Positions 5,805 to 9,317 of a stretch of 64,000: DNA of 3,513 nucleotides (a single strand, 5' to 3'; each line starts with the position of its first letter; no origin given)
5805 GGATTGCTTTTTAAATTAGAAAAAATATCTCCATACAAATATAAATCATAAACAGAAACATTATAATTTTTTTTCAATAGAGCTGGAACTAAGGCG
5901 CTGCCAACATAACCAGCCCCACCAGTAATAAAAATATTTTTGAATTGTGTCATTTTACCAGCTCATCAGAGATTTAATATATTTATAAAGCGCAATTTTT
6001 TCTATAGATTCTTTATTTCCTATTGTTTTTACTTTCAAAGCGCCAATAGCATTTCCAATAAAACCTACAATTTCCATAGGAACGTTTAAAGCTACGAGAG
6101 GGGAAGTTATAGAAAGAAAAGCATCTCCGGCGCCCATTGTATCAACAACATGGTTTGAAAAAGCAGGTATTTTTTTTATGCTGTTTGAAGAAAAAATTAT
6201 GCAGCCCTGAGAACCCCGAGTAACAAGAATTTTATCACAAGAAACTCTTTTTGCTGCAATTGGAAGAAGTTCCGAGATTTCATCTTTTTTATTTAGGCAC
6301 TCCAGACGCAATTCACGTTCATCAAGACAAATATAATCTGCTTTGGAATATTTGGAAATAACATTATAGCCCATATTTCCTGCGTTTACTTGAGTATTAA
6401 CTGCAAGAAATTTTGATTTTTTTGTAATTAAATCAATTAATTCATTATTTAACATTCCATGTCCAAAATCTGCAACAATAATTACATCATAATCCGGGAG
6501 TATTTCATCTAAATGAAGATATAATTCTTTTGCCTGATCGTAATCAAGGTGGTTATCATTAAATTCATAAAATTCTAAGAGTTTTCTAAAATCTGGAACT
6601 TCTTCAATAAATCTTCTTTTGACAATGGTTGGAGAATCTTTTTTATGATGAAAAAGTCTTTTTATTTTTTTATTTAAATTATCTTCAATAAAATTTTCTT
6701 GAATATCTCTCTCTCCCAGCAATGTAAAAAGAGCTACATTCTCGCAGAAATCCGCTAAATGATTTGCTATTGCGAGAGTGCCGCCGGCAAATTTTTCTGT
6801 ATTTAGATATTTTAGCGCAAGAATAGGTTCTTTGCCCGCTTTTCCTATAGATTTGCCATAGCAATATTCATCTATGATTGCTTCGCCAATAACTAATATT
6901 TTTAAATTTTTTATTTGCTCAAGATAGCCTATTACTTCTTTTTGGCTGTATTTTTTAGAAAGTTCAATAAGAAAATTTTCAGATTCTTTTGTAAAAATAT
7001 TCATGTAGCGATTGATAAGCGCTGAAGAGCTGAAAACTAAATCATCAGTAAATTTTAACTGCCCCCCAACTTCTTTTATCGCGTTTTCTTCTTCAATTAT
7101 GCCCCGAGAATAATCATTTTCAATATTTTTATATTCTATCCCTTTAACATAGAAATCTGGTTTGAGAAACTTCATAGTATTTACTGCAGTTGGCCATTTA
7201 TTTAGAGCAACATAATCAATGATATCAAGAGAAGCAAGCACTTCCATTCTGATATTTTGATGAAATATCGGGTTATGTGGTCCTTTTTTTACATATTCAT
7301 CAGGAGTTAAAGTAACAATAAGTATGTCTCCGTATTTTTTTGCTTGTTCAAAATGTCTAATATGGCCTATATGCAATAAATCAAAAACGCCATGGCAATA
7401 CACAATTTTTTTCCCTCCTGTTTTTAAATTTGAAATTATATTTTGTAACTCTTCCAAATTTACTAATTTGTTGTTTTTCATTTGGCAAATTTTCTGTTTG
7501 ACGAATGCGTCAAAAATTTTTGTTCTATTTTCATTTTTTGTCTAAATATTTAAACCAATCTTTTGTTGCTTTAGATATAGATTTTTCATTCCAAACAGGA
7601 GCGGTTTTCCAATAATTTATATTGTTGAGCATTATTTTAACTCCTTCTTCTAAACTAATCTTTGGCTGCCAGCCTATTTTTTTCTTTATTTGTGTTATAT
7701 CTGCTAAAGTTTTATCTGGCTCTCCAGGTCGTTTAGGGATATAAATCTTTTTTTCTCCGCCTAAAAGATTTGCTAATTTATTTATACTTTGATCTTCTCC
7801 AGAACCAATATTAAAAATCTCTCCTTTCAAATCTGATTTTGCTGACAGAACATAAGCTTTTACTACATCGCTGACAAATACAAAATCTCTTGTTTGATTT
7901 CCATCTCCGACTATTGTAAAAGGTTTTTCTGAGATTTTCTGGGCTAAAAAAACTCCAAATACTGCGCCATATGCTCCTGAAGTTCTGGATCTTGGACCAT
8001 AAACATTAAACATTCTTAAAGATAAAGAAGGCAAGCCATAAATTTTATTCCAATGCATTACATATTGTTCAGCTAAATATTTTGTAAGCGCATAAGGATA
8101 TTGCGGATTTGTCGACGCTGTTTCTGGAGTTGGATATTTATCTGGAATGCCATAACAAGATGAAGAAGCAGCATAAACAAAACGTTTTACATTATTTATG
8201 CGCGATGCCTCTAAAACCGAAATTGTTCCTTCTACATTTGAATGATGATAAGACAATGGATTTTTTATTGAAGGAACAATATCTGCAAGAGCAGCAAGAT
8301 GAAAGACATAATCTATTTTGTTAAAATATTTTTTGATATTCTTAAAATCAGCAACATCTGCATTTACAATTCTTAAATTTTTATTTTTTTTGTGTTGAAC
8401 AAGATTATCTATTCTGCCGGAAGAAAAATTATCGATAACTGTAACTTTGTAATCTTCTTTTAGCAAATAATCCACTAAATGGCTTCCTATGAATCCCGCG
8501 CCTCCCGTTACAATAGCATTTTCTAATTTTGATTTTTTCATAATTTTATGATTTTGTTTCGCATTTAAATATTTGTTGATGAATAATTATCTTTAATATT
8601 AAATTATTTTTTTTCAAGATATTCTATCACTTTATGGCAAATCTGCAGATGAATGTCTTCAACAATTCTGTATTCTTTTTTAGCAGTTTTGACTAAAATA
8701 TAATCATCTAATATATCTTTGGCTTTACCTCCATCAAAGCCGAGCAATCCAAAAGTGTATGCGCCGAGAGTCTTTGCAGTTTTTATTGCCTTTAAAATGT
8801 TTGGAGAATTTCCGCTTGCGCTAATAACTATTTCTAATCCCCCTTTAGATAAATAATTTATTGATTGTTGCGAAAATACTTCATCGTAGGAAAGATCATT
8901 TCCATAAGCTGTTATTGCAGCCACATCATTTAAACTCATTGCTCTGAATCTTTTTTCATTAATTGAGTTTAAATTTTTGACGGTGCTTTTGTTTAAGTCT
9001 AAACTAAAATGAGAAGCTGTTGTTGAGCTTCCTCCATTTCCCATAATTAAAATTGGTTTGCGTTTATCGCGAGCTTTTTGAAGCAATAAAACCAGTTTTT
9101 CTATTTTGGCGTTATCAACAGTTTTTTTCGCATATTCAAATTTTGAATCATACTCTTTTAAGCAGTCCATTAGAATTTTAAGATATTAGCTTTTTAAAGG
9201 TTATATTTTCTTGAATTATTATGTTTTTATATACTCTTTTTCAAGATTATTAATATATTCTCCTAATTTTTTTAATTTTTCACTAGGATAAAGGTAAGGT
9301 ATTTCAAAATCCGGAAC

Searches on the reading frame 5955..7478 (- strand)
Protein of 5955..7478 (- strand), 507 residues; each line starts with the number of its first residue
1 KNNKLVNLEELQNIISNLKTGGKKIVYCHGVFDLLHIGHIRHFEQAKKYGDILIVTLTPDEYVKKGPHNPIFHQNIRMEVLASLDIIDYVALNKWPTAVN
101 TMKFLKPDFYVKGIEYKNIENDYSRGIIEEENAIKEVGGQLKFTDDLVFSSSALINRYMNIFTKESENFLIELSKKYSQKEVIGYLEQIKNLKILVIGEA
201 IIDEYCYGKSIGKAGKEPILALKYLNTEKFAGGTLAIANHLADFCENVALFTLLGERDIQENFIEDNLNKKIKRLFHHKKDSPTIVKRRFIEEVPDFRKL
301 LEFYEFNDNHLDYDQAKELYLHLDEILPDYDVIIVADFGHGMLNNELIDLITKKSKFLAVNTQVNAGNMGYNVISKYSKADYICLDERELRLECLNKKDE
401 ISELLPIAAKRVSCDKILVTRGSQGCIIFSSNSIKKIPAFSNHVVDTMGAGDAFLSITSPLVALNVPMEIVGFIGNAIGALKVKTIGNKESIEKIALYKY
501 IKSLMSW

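Call 8: search_protein_families(library=pfam, proteins=[window:5955-7478:-], max_evalue=0.0001)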
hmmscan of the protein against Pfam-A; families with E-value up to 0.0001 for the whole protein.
window:5955-7478:- (507 aa): 2 families
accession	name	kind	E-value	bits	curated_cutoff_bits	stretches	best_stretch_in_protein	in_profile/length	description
PF00294.29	PfkB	-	2.5e-21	76.7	25.8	1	193-493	3-300/302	pfkB family carbohydrate kinase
PF01467.32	CTP_transf_like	-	1.4e-13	51.6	21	1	28-136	2-110/133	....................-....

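Call 43: search_protein_families(library=ncbifam, proteins=[window:5955-7478:-], max_evalue=0.00001)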
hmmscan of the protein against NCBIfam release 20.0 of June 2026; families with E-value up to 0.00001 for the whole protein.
window:5955-7478:- (507 aa): 16 families
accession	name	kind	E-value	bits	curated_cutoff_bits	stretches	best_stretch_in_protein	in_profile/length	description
NF008454.0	PRK11316.1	equivalog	3.2e-50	171.1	521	2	4-144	321-459/475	bifunctional D-glycero-beta-D-manno-heptose-7-phosphate kinase/D-glycero-beta-D-manno-heptose 1-phosphate adenylyltransferase HldE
TIGR02198.1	rfaE_dom_I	equivalog_domain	6.7e-35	120.7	345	1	186-489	2-303/315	D-glycero-beta-D-manno-heptose-7-phosphate kinase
TIGR02199.1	rfaE_dom_II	equivalog_domain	2.5e-30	105.2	181.5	1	15-157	3-141/144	D-glycero-beta-D-manno-heptose 1-phosphate adenylyltransferase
TIGR00125.1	cyt_tran_rel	domain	8.2e-13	48.3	27.7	1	25-84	1-59/65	adenylyltransferase/cytidyltransferase family protein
TIGR02152.1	D_ribokin_bact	equivalog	8.3e-12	45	299.65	1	377-493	173-291/298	ribokinase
TIGR01518.1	g3p_cytidyltrns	equivalog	3.3e-10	40.1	165.4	1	28-117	3-93/125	glycerol-3-phosphate cytidylyltransferase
NF006957.1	PRK09434.1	equivalog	6.6e-09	35.7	450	1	376-456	176-254/302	fructokinase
NF001985.0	PRK00777.1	subfamily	1e-07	32.1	104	1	28-83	9-64/157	pantetheine-phosphate adenylyltransferase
NF041164.1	NucKinThplmales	equivalog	2.8e-07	30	450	1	395-455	179-244/295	nucleoside kinase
TIGR04382.1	myo_inos_iolC_N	equivalog_domain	5.1e-07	29.2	300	1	410-490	216-297/309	5-dehydro-2-deoxygluconokinase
NF005518.0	PRK07143.1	equivalog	1.2e-06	28.2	232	1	23-92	15-87/281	hypothetical protein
NF040938.1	KDG_KDGal_kin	equivalog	2.4e-06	26.9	400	1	381-494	185-295/305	bifunctional 2-dehydro-3-deoxygluconokinase/2-dehydro-3-deoxygalactonokinase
NF053626.1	RibKinHalex1628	equivalog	3.9e-06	26.6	330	1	379-497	176-287/293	ATP-dependent ribose-1-phosphate kinase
NF002250.0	PRK01170.1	subfamily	7e-06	25.7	489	0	25-80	2-57/322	bifunctional pantetheine-phosphate adenylyltransferase/NTP phosphatase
NF041332.1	KDG_KDGal_kin_Halo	equivalog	8.8e-06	25.4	440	0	379-456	189-265/320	bifunctional 2-dehydro-3-deoxygluconokinase/2-dehydro-3-deoxygalactonokinase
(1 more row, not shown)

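Call 73: find_homologous_proteins(query=window:5955-7478:-, max_evalue=1e-10)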
Query window:5955-7478:- (507 aa): 5943 proteins with E <= 1e-10 among 8000 candidates; the best 120 are listed.
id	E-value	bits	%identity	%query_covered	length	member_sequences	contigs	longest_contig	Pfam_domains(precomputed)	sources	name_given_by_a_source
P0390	0.0e+0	1031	91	100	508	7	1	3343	PF01467.33,PF00294.30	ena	-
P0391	0.0e+0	1020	90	100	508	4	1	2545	PF01467.33,PF00294.30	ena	-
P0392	2.9e-297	1004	88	100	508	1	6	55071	PF01467.33,PF00294.30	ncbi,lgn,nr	ncbi:adenylyltransferase/cytidyltransferase family protein [Candidatus Pacearchaeota archaeon]|nr:ad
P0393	1.2e-286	969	84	100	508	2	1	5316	PF01467.33,PF00294.30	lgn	-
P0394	5.5e-279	944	81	100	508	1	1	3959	PF01467.33,PF00294.30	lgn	-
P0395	5.3e-246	835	70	100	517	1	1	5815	PF01467.33,PF00294.30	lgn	-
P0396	2.5e-240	817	69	100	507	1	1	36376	PF01467.33,PF00294.30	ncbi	-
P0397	1.2e-232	791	68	100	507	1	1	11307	PF01467.33,PF00294.30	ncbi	-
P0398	4.6e-229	779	65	100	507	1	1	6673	PF01467.33,PF00294.30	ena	-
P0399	1.3e-226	771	66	100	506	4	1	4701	PF01467.33,PF00294.30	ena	-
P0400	5.3e-225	766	67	99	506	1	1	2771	PF01467.33,PF00294.30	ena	-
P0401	2.2e-224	764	64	100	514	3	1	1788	PF01467.33,PF00294.30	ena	-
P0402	7.5e-218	742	62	100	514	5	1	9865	PF01467.33,PF00294.30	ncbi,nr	ncbi:TPA: adenylyltransferase/cytidyltransferase family protein [archaeon]|nr:adenylyltransferase/cy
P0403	3.4e-217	740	63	99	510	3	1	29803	PF01467.33,PF00294.30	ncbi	-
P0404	2.1e-216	738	62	100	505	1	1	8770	PF01467.33,PF00294.30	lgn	-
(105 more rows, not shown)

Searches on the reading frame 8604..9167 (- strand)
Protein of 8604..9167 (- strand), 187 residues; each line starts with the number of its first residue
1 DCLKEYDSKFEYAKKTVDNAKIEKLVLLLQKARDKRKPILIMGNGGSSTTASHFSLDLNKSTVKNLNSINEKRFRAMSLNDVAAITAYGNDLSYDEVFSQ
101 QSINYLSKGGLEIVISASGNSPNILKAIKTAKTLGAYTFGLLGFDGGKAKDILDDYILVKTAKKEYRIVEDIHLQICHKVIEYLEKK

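Call 8: search_protein_families(library=pfam, proteins=[window:8604-9167:-], max_evalue=0.0001)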
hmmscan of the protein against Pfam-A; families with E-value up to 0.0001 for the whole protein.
window:8604-9167:- (187 aa): 1 family
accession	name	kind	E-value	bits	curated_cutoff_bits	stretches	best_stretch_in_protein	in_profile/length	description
PF13580.11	SIS_2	-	5.1e-12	46.4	27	1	18-142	17-137/138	SIS domain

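Call 43: search_protein_families(library=ncbifam, proteins=[window:8604-9167:-], max_evalue=0.00001)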
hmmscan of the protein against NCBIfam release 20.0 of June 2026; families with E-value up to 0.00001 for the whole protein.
window:8604-9167:- (187 aa): 6 families
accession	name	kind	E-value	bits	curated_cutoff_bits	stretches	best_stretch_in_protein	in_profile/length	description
TIGR00441.1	gmhA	equivalog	2.5e-28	99.1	209.45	1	28-185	3-154/154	D-sedoheptulose 7-phosphate isomerase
NF001628.0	PRK00414.1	equivalog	6.3e-24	84.7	265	1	14-186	22-188/192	D-sedoheptulose 7-phosphate isomerase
NF010546.0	PRK13936.1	equivalog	7.1e-23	81.4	276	1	20-185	27-189/197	phosphoheptose isomerase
NF010547.0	PRK13938.1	equivalog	7.2e-15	55.2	320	1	39-186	48-189/196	D-sedoheptulose 7-phosphate isomerase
NF008138.0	PRK10886.1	equivalog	3e-13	49.9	352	1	29-155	34-156/196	DnaA initiator-associating protein DiaA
NF046059.1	NagB_SO3506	equivalog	7.8e-06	25.4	430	0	108-161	86-139/330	glucosamine-6-phosphate deaminase NagB-II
